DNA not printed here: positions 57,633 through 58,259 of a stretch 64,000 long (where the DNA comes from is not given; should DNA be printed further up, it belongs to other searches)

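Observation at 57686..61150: Duplicated 108-aa Asn/Lys-rich protein genes with near-identical strong promoters and 5'UTRs bracketing a peptidase and a RIC iron-centre repair gene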

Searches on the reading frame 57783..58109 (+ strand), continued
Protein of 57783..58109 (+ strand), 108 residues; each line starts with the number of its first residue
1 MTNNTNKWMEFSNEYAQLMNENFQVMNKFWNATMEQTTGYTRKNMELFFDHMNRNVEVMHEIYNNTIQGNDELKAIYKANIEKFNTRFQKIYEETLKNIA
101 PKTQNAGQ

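Call 40: search_protein_families(library=pfam, proteins=[L018:6522-7271:+, L018:7490-8515:+, L018:8512-8919:+, L018:8926-10035:+, L018:10032-11216:+], max_evalue=0.001)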
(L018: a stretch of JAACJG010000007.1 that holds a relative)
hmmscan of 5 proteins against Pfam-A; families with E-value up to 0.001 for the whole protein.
L018:6522-7271:+ (249 aa): 4 families
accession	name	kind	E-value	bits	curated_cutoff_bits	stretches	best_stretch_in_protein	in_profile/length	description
PF13561.12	adh_short_C2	-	3e-70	236.9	27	1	14-247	1-235/236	Enoyl-(Acyl carrier protein) reductase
PF00106.31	adh_short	-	1.2e-59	201.5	26.6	1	7-200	1-192/195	short chain dehydrogenase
PF08659.16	KR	-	3.5e-21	76.4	22.6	1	10-183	4-174/180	KR domain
PF23441.1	SDR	-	3.4e-07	30.4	27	1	2-247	3-255/258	SDR-like rossmann domain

L018:7490-8515:+ (341 aa): 4 families
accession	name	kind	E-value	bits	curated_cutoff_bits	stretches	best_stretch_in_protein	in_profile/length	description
PF00561.26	Abhydrolase_1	-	5.6e-16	59.4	25.8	1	61-321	2-240/245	alpha/beta hydrolase fold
PF07167.19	PhaC_N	-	1e-07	32.2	23.7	1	36-85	121-171/173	Poly-beta-hydroxybutyrate polymerase (PhaC) N-terminus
PF12697.13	Abhydrolase_6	-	2.6e-05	25.4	26.3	1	84-319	21-204/217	Alpha/beta hydrolase family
PF12146.15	Hydrolase_4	-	0.00054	19.8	27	0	99-183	43-118/239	Serine aminopeptidase, S33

L018:8512-8919:+ (135 aa): 1 family
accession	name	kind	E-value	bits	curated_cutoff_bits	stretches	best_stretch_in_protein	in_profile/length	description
PF09712.15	PHA_synth_III_E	-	2e-06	27.7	25.7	1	20-89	237-306/311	Poly(R)-hydroxyalkanoic acid synthase subunit (PHA_synth_III_E)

L018:8926-10035:+ (369 aa): 4 families
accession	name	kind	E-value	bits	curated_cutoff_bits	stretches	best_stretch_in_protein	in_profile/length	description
PF00561.26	Abhydrolase_1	-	1.4e-08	35.1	25.8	1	90-339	19-242/245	alpha/beta hydrolase fold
PF07167.19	PhaC_N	-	4.9e-05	23.5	23.7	1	66-92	145-171/173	Poly-beta-hydroxybutyrate polymerase (PhaC) N-terminus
PF06850.17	PHB_depo_C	-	0.00015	21.7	27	1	255-358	95-201/203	PHB de-polymerase C-terminus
PF01738.24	DLH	-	0.00067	19.7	21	0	126-161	81-118/217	Dienelactone hydrolase family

L018:10032-11216:+ (394 aa): 4 families
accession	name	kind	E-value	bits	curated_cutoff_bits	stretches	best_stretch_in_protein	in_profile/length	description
PF00108.29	Thiolase_N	-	1.9e-100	336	26.4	1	4-260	1-258/260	Thiolase, N-terminal domain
PF02803.24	Thiolase_C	-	1.9e-50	170.1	27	1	269-391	1-123/123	Thiolase, C-terminal domain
PF00109.32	ketoacyl-synt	-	5.4e-07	29.9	20.8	1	80-133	166-219/252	Beta-ketoacyl synthase, N-terminal domain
PF22691.2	Thiolase_C_1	-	3.5e-05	24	28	0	293-333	21-61/144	Thiolase C-terminal domain-like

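Call 41: search_protein_families(library=pfam, proteins=[L011:2599-3141:+, L011:1332-2642:+, L005:1445-1927:-, L005:1849-2385:-, L005:142-1416:-, L028:5074-5469:+, L030:11007-12035:-, L022:11533-12012:+, L011:41-1093:+, L005:11067-12305:-], max_evalue=0.001)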
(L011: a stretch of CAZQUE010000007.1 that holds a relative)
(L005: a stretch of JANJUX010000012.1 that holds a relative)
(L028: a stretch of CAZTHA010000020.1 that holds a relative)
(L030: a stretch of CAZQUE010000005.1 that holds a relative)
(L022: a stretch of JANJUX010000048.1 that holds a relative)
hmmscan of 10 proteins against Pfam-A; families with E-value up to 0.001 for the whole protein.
L011:2599-3141:+ (180 aa): 1 family
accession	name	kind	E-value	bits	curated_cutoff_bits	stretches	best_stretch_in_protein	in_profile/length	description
PF07879.16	PHB_acc_N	-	9e-20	71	25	1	13-70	1-58/61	PHB/PHA accumulation regulator DNA-binding domain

L011:1332-2642:+ (436 aa): 2 families
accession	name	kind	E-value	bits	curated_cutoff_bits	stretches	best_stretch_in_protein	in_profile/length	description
PF24096.1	DUF7379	-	1.1e-05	26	33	1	109-253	1-131/191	Domain of unknown function (DUF7379)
PF01674.24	Lipase_2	-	9.2e-05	22.5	20.3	1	107-233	2-122/219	Lipase (class 2)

L005:1445-1927:- (160 aa): 0 families

L005:1849-2385:- (178 aa): 4 families
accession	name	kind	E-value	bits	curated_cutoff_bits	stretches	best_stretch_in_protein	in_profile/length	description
PF08281.18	Sigma70_r4_2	-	1.5e-11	44.2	25.7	1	119-170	3-54/54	Sigma-70, region 4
PF04545.22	Sigma70_r4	-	2.2e-09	37.1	24.1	1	123-172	1-50/50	Sigma-70, region 4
PF04542.20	Sigma70_r2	-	2.2e-07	31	24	1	31-92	2-64/71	Sigma-70 region 2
PF07638.17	Sigma70_ECF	-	0.00068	20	21.1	0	109-171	115-180/185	ECF sigma factor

L005:142-1416:- (424 aa): 0 families

L028:5074-5469:+ (131 aa): 1 family
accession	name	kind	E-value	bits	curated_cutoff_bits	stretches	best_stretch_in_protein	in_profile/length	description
PF05099.18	TerB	-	9.4e-08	32.8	24.4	1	64-107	71-114/118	Tellurite resistance protein TerB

L030:11007-12035:- (342 aa): 2 families
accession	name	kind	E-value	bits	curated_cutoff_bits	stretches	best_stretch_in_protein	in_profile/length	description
PF13490.11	zf-HC2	-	2.4e-06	27.9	22.2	1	31-58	8-35/35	Putative zinc-finger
PF04773.18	FecR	-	3.1e-05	24.8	24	1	205-275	16-95/97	FecR protein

L022:11533-12012:+ (159 aa): 4 families
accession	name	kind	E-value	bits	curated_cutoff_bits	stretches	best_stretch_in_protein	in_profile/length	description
PF01047.28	MarR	-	1.4e-10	41.4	24.6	1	45-102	1-58/59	MarR family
PF12802.13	MarR_2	-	5.2e-08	33.4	27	1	44-101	2-60/61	MarR family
PF22381.2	Staph_reg_Sar_Rot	-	1e-05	26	27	1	44-118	11-85/85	Transcriptional regulator SarA/Rot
PF01978.25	TrmB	-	0.00025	21.3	25.6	1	42-100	3-59/68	Sugar-specific transcriptional regulator TrmB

L011:41-1093:+ (350 aa): 2 families
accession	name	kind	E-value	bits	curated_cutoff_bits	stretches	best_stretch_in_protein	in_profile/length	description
PF03600.22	CitMHS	-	1.4e-58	199.1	31.9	1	1-274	46-310/336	Citrate transporter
PF02040.21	ArsB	-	5.1e-11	43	22.2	1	4-310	62-382/423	Arsenical pump membrane protein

L005:11067-12305:- (412 aa): 3 families
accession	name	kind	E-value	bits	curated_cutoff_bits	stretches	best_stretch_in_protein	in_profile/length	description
PF07690.21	MFS_1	-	1.4e-18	67.4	33.4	1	5-355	5-334/347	Major Facilitator Superfamily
PF13000.13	Acatn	-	9.8e-09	34.7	23.7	1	4-124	8-154/546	Acetyl-coenzyme A transporter 1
PF03092.22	BT1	-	7.8e-06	25.3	22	1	12-113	6-111/432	BT1 family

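Call 51: find_related_loci(query=A4, collection=metagenome_contigs, flank=4000)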
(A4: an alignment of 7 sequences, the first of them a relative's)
Query A4 (180 aa) in metagenome_contigs; peptide patterns used: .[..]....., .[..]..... (x = any residue, [..] = any of these).
515 stretches matched a pattern; 21 encode a relative of the query (tblastn E <= 1e-3); 20 distinct loci.
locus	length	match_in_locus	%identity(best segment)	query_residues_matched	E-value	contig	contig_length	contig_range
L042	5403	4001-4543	88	1-180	1e-101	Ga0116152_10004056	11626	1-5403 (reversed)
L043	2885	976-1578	66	2-180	5e-82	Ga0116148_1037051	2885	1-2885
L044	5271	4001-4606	67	1-180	4e-81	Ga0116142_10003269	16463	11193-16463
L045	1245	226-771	71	2-180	7e-87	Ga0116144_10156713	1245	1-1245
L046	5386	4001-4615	65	1-180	5e-80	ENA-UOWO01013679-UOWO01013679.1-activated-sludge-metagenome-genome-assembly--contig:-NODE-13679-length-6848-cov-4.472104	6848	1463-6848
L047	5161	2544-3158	65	1-180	5e-80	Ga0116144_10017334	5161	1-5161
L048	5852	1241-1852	65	1-180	7e-79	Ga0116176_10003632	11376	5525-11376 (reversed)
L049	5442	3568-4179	65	1-180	7e-79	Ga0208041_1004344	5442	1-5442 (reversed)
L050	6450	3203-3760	69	1-179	3e-78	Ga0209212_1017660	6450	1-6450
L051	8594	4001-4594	67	2-180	9e-76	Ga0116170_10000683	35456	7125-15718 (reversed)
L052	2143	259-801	68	1-179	3e-77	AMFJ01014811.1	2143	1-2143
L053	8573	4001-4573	66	1-180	1e-74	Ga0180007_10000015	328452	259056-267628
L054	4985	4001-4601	70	2-180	6e-70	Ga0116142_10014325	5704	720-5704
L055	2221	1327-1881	63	2-179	1e-70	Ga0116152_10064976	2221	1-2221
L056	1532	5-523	65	9-179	4e-72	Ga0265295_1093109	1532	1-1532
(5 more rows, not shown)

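Call 57: find_encoding_contigs(protein=P0062, flank=8000, max_places=3)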
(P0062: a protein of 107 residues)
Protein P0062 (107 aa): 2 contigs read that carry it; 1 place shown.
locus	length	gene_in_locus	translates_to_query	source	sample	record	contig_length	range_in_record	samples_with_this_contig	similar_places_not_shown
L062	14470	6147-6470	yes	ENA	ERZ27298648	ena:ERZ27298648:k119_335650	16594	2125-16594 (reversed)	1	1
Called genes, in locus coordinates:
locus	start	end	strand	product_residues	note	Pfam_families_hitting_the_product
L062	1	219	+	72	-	?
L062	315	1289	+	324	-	PF00072:Response_reg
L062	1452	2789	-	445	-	-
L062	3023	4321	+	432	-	PF24096:DUF7379 (weak), PF01674:Lipase_2 (weak)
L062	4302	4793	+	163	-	PF07879:PHB_acc_N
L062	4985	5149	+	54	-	-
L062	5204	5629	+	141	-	-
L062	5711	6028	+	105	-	-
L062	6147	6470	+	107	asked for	-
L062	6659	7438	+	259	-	PF00106:adh_short, PF08659:KR, PF13561:adh_short_C2, PF23441:SDR (weak)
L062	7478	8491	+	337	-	PF07167:PhaC_N (weak), PF00561:Abhydrolase_1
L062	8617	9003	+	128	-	PF09712:PHA_synth_III_E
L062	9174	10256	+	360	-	PF07167:PhaC_N (faint), PF00561:Abhydrolase_1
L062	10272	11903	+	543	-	PF00501:AMP-binding, PF13193:AMP-binding_C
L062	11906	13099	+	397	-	PF00108:Thiolase_N, PF00109:ketoacyl-synt (weak), PF02803:Thiolase_C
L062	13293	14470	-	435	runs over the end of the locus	PF01476:LysM (weak), PF01551:Peptidase_M23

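Call 58: find_encoding_contigs(protein=P0069, flank=7000, max_places=2)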
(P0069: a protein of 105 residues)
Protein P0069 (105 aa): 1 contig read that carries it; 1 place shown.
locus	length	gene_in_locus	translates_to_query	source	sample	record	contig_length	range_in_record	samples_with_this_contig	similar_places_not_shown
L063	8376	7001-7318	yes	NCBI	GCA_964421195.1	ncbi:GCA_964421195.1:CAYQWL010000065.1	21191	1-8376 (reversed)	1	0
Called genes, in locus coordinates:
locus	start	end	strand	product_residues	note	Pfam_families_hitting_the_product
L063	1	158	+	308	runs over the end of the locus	PF03734:YkuD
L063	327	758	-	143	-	PF13474:SnoaL_3, PF14534:DUF4440 (weak)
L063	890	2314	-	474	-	PF09986:DUF2225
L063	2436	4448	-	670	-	-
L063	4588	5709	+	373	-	PF16138:DUF4846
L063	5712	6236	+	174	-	PF00383:dCMP_cyt_deam_1, PF14437:MafB19-deam, PF14439:Bd3614-deam (weak)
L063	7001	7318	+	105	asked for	-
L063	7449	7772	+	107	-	-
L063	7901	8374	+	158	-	?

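Call 59: find_encoding_contigs(protein=P0070, flank=7000, max_places=2)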
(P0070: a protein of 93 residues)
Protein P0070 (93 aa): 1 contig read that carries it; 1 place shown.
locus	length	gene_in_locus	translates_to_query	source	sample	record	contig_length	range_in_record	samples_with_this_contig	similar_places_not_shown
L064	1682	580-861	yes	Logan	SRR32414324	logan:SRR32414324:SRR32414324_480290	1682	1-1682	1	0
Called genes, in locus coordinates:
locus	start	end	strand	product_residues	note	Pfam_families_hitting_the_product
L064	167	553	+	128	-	-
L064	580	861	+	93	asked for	-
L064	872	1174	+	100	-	-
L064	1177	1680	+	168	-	?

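Call 60: find_encoding_contigs(protein=P0063, flank=7000, max_places=2)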
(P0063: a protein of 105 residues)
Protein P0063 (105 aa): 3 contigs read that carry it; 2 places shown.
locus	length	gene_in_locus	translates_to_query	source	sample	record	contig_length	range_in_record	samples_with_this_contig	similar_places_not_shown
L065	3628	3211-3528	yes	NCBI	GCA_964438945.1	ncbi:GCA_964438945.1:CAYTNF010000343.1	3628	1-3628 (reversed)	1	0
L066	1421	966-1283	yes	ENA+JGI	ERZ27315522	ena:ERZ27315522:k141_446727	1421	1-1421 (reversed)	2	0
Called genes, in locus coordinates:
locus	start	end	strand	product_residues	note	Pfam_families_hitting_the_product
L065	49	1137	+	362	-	PF08843:AbiEii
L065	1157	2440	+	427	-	-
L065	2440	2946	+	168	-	PF07879:PHB_acc_N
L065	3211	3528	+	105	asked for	-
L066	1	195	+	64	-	?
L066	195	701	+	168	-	PF07879:PHB_acc_N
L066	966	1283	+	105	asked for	-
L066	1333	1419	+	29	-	?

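Call 61: find_encoding_contigs(protein=P0060, flank=7000, max_places=2)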
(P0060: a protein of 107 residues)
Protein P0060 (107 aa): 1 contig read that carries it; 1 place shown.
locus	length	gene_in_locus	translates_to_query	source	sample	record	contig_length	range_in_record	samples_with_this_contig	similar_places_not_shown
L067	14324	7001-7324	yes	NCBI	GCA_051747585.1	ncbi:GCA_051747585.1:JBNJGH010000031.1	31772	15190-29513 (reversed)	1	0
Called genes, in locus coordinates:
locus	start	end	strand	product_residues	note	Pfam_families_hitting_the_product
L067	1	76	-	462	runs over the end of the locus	PF00072:Response_reg, PF00158:Sigma54_activat, PF14532:Sigma54_activ_2, PF25601:AAA_lid_14, PF02954:HTH_8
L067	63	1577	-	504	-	PF00672:HAMP (faint), PF00512:HisKA, PF02518:HATPase_c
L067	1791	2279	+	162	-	PF13767:DUF4168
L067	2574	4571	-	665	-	PF13116:YhdP (weak)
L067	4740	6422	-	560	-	PF07894:SACK1 (weak), PF13091:PLDc_2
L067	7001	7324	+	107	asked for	-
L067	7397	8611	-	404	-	PF00890:FAD_binding_2 (faint), PF03486:HI0933_like, PF07992:Pyr_redox_2 (faint), PF22780:HI0933_like_1st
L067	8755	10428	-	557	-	-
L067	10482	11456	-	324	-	-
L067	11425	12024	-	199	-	PF07638:Sigma70_ECF (faint), PF04542:Sigma70_r2, PF04545:Sigma70_r4, PF08281:Sigma70_r4_2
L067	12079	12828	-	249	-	-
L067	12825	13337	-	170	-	-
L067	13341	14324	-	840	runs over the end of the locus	-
